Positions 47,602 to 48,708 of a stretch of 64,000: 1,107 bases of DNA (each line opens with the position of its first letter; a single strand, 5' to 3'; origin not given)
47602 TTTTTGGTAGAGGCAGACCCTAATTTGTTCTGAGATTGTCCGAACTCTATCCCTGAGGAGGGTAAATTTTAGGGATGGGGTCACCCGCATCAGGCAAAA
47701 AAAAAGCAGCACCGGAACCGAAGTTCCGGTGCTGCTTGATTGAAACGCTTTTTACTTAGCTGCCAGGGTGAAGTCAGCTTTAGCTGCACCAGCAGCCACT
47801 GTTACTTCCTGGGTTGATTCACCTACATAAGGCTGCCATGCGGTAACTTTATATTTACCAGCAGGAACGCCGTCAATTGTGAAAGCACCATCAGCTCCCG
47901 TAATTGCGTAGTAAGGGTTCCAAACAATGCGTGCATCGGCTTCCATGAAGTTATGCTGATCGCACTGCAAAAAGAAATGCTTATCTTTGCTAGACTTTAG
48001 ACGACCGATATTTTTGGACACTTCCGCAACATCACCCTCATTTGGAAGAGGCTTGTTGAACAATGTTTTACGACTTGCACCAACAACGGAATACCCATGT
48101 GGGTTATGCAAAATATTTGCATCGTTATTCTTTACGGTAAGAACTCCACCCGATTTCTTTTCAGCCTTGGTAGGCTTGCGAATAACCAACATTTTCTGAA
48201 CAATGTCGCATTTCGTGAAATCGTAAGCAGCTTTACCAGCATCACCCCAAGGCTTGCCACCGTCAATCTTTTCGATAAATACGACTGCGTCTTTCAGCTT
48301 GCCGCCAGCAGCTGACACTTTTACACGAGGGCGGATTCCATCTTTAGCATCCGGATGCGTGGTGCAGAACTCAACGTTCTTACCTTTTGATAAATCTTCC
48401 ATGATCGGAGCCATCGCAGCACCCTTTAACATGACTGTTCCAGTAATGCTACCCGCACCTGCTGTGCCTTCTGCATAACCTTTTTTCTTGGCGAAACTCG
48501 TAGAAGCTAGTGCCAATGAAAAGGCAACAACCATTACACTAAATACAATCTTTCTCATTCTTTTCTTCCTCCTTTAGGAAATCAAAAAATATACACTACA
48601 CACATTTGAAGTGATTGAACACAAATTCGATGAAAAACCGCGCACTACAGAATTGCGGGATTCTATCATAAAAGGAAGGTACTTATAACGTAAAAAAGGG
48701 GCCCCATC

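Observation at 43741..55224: Copper/haem periplasmic redox island built around a giant multicopper oxidase; candidate undescribed electron-transfer or metal-oxidation system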

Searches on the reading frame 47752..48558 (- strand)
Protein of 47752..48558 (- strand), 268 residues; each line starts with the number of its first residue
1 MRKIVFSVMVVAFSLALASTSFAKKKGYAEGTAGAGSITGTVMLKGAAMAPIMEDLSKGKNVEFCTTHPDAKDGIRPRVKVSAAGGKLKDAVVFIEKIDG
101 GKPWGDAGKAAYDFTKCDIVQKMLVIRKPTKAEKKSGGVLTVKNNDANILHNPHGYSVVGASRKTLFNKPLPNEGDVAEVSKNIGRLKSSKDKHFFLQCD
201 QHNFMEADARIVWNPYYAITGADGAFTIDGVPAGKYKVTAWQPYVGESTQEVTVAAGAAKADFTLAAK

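Call 4: search_protein_families(library=pfam, proteins=[window:47752-48558:-], max_evalue=0.01)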
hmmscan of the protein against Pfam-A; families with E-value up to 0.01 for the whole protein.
window:47752-48558:- (268 aa): 2 families
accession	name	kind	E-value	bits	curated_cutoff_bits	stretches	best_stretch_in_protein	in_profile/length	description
PF13620.12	CarboxypepD_reg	-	1.3e-08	35.5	32.3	1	216-265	30-81/82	Carboxypeptidase regulatory-like domain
PF14686.12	fn3_3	-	6.7e-08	32.6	24.4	1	216-259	27-72/75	Polysaccharide lyase family 4, domain II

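Call 8: search_protein_families(library=ncbifam, proteins=[window:47752-48558:-], max_evalue=0.001)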
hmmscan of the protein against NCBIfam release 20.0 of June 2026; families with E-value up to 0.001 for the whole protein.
window:47752-48558:- (268 aa): 1 family
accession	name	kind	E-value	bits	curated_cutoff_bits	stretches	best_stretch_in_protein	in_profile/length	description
NF052345.1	S_layer_anammox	exception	2.5e-05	21.8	1400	1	217-267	1341-1393/1596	Kustd1514 family S-layer glycoprotein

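Call 14: find_homologous_proteins(query=window:47752-48558:-, max_evalue=0.001)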
Query window:47752-48558:- (268 aa): 571 proteins with E <= 0.001 among 2989 candidates; the best 120 are listed.
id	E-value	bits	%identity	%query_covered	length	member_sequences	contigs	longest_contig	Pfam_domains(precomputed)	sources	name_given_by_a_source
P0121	1.2e-167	574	96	100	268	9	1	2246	PF14686.13,PF13620.13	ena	-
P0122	2.8e-166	570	94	100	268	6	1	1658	PF14686.13,PF13620.13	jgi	jgi:hypothetical protein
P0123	2.9e-165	566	93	100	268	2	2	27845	PF14686.13,PF13620.13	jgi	jgi:hypothetical protein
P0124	2.5e-162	557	93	100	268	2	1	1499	PF14686.13,PF13620.13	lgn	-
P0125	4.6e-162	556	92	100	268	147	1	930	PF14686.13,PF13620.13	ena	-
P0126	3.2e-152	524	88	99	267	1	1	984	PF13620.13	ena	-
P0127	3.2e-149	514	85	100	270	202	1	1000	PF14686.13,PF13620.13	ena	-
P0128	4.9e-147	507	85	100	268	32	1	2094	PF14686.13,PF13620.13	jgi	-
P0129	3.0e-146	504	84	100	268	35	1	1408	PF14686.13,PF13620.13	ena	-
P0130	3.0e-146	504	83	100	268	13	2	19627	PF14686.13,PF13620.13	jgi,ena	-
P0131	1.6e-145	502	83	100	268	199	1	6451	PF14686.13,PF13620.13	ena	-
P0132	1.7e-145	501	83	100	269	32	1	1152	PF14686.13,PF13620.13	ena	-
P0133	4.0e-145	500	83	100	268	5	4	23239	PF14686.13,PF13620.13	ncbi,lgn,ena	-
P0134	4.5e-145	500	84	100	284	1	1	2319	PF14686.13,PF13620.13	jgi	-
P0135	1.3e-144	499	83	100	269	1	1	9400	PF14686.13,PF13620.13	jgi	-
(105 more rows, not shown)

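Call 21: search_solved_structures(query=window:47752-48558:-, max_evalue=1)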
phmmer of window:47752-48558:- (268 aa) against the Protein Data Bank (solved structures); distinct sequences matched with E-value up to 1: 0.

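Call 34: find_homologous_proteins(query=A2, max_evalue=0.001)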
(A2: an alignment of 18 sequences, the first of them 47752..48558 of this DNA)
Query A2 (18 sequences) (268 aa, profile of the alignment): 866 proteins with E <= 0.001 among 8000 candidates; the best 120 are listed.
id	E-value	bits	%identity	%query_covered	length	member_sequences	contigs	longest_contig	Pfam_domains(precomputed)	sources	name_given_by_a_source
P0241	3.8e-114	399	28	92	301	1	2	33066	PF14686.13,PF13620.13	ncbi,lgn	-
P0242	1.3e-110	387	30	90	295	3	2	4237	PF13620.13,PF22904.4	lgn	-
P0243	2.3e-110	386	30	85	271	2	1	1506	PF14686.13,PF13620.13,PF22904.4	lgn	-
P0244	2.5e-110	386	30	90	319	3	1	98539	PF14686.13,PF13620.13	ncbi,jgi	ncbi:MAG: carboxypeptidase-like regulatory domain-containing protein [Nitrospira sp.]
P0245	1.1e-109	384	30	94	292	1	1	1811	PF13620.13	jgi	jgi:hypothetical protein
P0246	3.4e-109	383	30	100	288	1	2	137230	PF13620.13,PF22904.4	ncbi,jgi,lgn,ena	-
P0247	3.4e-109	383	31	97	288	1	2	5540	PF14686.13,PF13620.13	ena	-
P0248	4.2e-109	382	31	97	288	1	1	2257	PF14686.13,PF13620.13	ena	-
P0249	7.1e-109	381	31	97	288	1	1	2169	PF14686.13,PF13620.13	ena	-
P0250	1.3e-108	381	28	89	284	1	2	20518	PF14686.13,PF13620.13,PF09430.17,PF22904.4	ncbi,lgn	ncbi:MAG: carboxypeptidase-like regulatory domain-containing protein [Nitrospiria bacterium]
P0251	1.5e-108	380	28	95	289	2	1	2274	PF13620.13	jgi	jgi:hypothetical protein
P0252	2.5e-108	380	29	99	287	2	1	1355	PF14686.13,PF13620.13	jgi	-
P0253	2.9e-108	379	30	100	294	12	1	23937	PF14686.13,PF13620.13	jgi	jgi:hypothetical protein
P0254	3.6e-108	379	29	100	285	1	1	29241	PF14686.13,PF13620.13,PF22904.4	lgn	-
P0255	5.5e-108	379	30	90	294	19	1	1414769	PF13620.13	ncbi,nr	ncbi:MAG: carboxypeptidase-like regulatory domain-containing protein [Candidatus Manganitrophus sp. 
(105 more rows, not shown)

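Call 41: predict_structure(alignment_id=A3)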
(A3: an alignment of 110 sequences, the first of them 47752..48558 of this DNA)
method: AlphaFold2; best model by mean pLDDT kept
length: 268 residues; sequences in the alignment: 110
mean_pLDDT: 93.6   pTM: 0.86
mean pLDDT of the five models: 93.6, 93.2, 92.8, 92.6, 91.9
residues with pLDDT >= 90: 227; 70-90: 33; 50-70: 8; < 50: 0
segments of 3 or more residues with pLDDT < 50: none
pLDDT, mean of each block of 10 residues (from residue 1): 87 80 74 97 94 91 93 94 96 96 96 96 96 95 96 95 95 97 93 95 94 98 98 98 96 95 91
secondary structure, 60 per line:
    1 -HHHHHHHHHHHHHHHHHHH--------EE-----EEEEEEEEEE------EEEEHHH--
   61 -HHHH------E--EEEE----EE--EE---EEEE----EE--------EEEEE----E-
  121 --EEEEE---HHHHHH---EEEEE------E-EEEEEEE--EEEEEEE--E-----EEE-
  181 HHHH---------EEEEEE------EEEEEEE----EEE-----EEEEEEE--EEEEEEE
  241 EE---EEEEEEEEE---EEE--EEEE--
elements in order: H2-20 E36-45 E52-55 H62-65 E75-78 E92-95 E110-114 E123-127 H131-136 E140-144 E153-159 E162-168 E177-179 H181-184 E194-199 E206-212 E217-219 E225-231 E234-242 E246-254 E258-260 E263-266

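Call 44: fold_search(model_id=the predicted structure, library=pdb)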
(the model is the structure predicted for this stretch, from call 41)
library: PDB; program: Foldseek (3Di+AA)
matches with E <= 10: 1311; with E <= 0.001: 5
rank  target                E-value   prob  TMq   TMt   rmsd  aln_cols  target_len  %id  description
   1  6hbe_A                3.2e-04  1.00  0.26  0.17  10.9       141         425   13  Cu-containing nitrite reductase (NirK) from Thermus scotoductus SA-01 (released 2019-01-23)
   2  2idq                  3.6e-04  1.00  0.25  0.58   4.5       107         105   17  Structure of M98A mutant of amicyanin, Cu(II) (released 2007-03-13)
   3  2gb2                  5.0e-04  1.00  0.25  0.56   4.7       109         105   16  The P52G mutant of amicyanin in the Cu(II) state. (released 2006-08-01)
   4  4p5r                  7.5e-04  1.00  0.25  0.56   4.6       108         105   18  Structure of oxidized W45Y mutant of amicyanin (released 2014-04-23)
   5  1sf3                  8.9e-04  1.00  0.25  0.57  10.3       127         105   15  Structure of the reduced form of the P94A mutant of amicyanin (released 2004-07-27)
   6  6hbe_C                1.0e-03  1.00  0.24  0.16  11.1       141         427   14  Cu-containing nitrite reductase (NirK) from Thermus scotoductus SA-01 (released 2019-01-23)
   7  3rym_A                1.8e-03  1.00  0.26  0.60   3.9       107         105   15  Structure of Oxidized M98K mutant of Amicyanin (released 2011-11-23)
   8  3ply_A                1.9e-03  1.00  0.24  0.55   4.8       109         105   16  Structure of Oxidized P96G Mutant of Amicyanin (released 2011-02-09)
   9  1sfd_A                2.1e-03  1.00  0.25  0.56   4.4       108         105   17  oxidized form of amicyanin mutant P94F (released 2004-07-27)
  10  2qdv                  2.1e-03  1.00  0.25  0.58  10.2       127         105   15  Structure of the Cu(II) form of the M51A mutant of amicyanin (released 2007-12-11)
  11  4fl4_L                2.7e-03  0.72  0.18  0.16  19.6       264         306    9  Scaffoldin conformation and dynamics revealed by a ternary complex from the Clostridium thermocellum cellulosome (released 2012-06-27)
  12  5fc9_A                3.2e-03  1.00  0.26  0.64   4.4       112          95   18  Novel Purple Cupredoxin from Nitrosopumilus maritimus (released 2016-05-11)
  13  3qec                  4.0e-03  0.98  0.24  0.42  13.4       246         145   13  Crystal structure of a putative carbohydrate binding protein (PA1324) from Pseudomonas aeruginosa at 2.61 A resolution (released 2011-03-02)
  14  1aaj                  5.3e-03  1.00  0.25  0.57   4.6       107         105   18  CRYSTAL STRUCTURE ANALYSIS OF AMICYANIN AND APOAMICYANIN FROM PARACOCCUS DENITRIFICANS AT 2.0 ANGSTROMS AND 1.8 ANGSTROM (released 1993-10-31)
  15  2fta_C                5.3e-03  1.00  0.27  0.53   5.4       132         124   12  Structure of Cu(II)azurin with the metal-binding loop sequence "CTFPGHSALM" replaced with "CTPHPFM" (released 2006-04-11)
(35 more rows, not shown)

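Call 57: search_protein_representatives(alignment_id=A3)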
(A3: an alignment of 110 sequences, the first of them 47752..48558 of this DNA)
Query: 110 sequences, 287 profile positions. Proteins with E-value up to 0.001 (for the whole library): 24721; up to 1e-10: 7524; up to 1e-30: 453. The best 150 are listed.
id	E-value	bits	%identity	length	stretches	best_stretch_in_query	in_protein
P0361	3.3e-197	669.5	-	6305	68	202-252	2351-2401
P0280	5.3e-143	491.6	-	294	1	7-286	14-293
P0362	2.4e-141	486.1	-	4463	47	203-253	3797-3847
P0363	8.1e-124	428.6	-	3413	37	203-251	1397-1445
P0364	2.3e-114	397.6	-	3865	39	202-253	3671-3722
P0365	5.0e-109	380.1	-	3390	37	201-253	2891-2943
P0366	1.0e-93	329.8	-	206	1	83-286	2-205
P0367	1.1e-93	329.8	-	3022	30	201-253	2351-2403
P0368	3.7e-90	318.2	-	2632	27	202-252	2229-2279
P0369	1.7e-80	286.5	-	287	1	5-279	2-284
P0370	5.2e-80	284.9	-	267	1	10-251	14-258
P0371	7.7e-78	277.8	-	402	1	21-253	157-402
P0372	2.9e-77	275.9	-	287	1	23-276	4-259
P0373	8.9e-77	274.3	-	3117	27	204-251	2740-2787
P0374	2.1e-76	273.1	-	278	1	10-269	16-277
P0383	4.0e-71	255.7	-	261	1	10-255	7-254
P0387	1.7e-66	240.5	-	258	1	9-253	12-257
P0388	3.3e-65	236.3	-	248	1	16-246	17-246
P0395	9.9e-59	215.0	-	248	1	9-253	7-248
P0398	3.3e-58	213.3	-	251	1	6-251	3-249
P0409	1.0e-53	198.6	-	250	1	6-252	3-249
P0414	5.2e-52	193.0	-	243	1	9-252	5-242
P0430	1.8e-48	181.4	-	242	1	13-250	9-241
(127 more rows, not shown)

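Call 58: list_cluster_members(proteins=[P0370, P0374, P0383, P0387, P0388, P0395, P0398, P0409, P0414, P0430])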
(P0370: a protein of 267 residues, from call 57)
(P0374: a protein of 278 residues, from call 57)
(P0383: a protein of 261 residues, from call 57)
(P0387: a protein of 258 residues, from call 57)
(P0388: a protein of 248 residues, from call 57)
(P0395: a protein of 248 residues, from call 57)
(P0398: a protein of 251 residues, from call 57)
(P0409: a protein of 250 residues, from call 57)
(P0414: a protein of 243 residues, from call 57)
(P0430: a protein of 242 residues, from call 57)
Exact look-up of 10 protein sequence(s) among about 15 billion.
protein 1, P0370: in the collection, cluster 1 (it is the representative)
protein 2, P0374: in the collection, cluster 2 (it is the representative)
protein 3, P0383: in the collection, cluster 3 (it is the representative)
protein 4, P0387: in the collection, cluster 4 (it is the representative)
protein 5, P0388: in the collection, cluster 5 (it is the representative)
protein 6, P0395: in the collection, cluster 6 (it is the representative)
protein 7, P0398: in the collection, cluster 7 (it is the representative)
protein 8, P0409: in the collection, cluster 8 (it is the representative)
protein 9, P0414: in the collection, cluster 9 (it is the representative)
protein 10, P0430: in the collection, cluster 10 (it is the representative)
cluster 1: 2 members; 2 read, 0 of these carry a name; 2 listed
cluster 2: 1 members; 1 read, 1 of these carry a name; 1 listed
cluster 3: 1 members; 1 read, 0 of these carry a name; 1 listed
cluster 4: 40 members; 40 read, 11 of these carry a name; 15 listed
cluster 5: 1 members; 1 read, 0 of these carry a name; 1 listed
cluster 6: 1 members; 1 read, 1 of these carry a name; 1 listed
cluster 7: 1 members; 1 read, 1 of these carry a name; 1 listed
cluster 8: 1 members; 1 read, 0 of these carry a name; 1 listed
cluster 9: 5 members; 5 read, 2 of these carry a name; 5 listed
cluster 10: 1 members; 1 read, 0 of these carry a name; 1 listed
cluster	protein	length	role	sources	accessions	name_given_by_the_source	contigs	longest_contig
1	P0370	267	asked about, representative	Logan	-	-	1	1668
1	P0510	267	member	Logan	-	-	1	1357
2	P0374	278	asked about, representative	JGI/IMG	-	hypothetical protein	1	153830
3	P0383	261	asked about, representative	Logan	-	-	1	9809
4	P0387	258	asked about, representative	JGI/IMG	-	hypothetical protein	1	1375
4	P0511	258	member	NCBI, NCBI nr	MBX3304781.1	MAG: carboxypeptidase regulatory-like domain-containing protein [Nitrospira sp.] | carboxypeptidase regulatory-like domain-containing protein [Nitrospira sp.]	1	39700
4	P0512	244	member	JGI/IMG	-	hypothetical protein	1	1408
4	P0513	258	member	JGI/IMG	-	hypothetical protein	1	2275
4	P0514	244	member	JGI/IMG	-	hypothetical protein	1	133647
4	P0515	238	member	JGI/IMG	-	hypothetical protein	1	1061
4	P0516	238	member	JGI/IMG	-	hypothetical protein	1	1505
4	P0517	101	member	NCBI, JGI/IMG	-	hypothetical protein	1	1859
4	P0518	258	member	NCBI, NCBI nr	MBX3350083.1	MAG: carboxypeptidase regulatory-like domain-containing protein [Nitrospira sp.] | carboxypeptidase regulatory-like domain-containing protein [Nitrospira sp.]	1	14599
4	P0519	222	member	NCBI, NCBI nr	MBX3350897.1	MAG: hypothetical protein KF747_19415, partial [Nitrospira sp.] | hypothetical protein [Nitrospira sp.]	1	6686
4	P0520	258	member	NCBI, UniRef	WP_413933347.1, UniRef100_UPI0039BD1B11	carboxypeptidase regulatory-like domain-containing protein [Nitrospira sp. BLG_1] | carboxypeptidase regulatory-like domain-containing protein n=1 Tax=Nitrospira sp. BLG_1 ...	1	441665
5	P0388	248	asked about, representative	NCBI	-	-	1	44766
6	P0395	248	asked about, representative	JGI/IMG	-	hypothetical protein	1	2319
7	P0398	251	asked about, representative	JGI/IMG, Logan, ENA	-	Polysaccharide lyase family 4, domain II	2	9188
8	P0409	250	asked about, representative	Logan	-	-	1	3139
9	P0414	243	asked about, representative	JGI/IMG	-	-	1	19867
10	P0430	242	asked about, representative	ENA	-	-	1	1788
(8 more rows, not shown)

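Call 59: find_encoding_contigs(protein=P0388, flank=8000, max_places=1)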
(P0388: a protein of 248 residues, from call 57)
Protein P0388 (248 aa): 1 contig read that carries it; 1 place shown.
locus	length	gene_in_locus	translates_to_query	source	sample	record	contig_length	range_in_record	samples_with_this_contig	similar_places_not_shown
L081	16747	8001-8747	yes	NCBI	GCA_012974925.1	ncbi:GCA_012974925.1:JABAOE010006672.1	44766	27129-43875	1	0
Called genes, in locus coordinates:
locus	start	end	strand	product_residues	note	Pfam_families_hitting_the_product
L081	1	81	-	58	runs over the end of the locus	-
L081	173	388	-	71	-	-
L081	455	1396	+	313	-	PF00005:ABC_tran, PF13304:AAA_21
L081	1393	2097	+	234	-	PF12679:ABC2_membrane_2 (faint)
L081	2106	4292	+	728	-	PF23357:DUF7088, PF09822:ABC_transp_aux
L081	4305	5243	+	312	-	PF14238:DUF4340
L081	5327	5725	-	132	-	-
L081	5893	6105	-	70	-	-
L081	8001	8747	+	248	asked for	PF14686:fn3_3 (faint), PF13620:CarboxypepD_reg (weak)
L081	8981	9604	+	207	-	PF00300:His_Phos_1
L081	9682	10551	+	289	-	-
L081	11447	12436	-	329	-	PF13414:TPR_11 (weak), PF14559:TPR_19 (weak), PF13424:TPR_12 (weak), PF23914:TPR_CcmH_CycH, PF13432:TPR_16 (weak), PF07719:TPR_2 (weak), PF00515:TPR_1, PF13414:TPR_11 (weak), +10 more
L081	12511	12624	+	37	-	-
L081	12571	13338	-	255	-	-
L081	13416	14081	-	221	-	-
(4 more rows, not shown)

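Call 60: find_encoding_contigs(protein=P0374, flank=8000, max_places=1)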
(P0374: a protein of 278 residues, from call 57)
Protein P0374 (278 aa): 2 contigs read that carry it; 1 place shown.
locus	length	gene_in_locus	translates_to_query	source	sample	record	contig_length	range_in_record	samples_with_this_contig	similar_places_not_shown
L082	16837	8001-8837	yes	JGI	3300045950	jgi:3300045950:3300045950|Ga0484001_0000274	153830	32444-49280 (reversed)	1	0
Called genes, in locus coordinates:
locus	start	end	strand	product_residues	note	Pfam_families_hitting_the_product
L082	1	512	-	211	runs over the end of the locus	PF09335:VTT_dom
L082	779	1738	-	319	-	PF00389:2-Hacid_dh, PF02826:2-Hacid_dh_C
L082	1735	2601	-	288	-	PF01145:Band_7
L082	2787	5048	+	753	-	PF00982:Glyco_transf_20, PF13692:Glyco_trans_1_4 (faint)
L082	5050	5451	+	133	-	PF01451:LMWPc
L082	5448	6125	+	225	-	PF19027:DUF5752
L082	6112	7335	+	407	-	PF21269:TreT_GT1, PF20706:GT4-conflict (weak), PF00534:Glycos_transf_1, PF13692:Glyco_trans_1_4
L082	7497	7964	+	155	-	PF22381:Staph_reg_Sar_Rot, PF01047:MarR, PF12802:MarR_2, PF13463:HTH_27 (weak)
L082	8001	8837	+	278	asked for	PF14686:fn3_3 (faint), PF13620:CarboxypepD_reg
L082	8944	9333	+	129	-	-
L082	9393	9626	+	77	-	PF04945:YHS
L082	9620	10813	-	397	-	PF00999:Na_H_Exchanger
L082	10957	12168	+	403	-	-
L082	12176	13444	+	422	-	PF00535:Glycos_transf_2, PF21969:MGS_GT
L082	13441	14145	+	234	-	PF05552:MS_channel_1st_1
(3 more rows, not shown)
